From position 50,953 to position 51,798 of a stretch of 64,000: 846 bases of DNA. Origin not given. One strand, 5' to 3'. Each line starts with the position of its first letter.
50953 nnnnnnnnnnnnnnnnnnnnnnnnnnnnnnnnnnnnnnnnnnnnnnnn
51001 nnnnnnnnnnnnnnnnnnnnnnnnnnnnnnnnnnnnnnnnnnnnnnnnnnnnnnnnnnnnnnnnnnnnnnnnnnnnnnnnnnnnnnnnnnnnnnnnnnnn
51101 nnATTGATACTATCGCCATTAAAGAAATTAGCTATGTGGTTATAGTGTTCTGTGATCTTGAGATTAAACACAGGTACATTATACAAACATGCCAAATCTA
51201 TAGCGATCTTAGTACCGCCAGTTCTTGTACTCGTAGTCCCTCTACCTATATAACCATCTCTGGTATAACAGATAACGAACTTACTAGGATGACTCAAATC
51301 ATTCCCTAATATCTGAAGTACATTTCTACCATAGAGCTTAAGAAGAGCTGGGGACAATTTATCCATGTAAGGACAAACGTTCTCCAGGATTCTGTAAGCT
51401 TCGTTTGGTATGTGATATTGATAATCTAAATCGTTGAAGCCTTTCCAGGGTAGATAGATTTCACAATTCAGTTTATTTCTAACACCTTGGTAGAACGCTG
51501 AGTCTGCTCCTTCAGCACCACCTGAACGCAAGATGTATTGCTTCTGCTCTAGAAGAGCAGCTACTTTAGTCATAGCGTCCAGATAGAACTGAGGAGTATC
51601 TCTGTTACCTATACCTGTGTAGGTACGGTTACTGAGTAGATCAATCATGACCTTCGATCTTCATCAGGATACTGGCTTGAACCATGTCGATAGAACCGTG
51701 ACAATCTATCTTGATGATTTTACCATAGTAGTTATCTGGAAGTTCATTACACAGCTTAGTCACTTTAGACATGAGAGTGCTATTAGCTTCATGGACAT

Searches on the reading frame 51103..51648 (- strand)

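Call 58: search_protein_families(library=phrogs, proteins=[window:51103-51648:-], max_evalue=0.00001)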
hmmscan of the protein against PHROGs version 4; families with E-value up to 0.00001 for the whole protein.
window:51103-51648:- (182 aa): 1 family
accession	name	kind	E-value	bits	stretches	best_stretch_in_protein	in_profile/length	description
phrog_768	-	DNA, RNA and nucleotide metabolism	3.1e-48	164.9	1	7-177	3-180/191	DprA-like DNA recombination-mediator protein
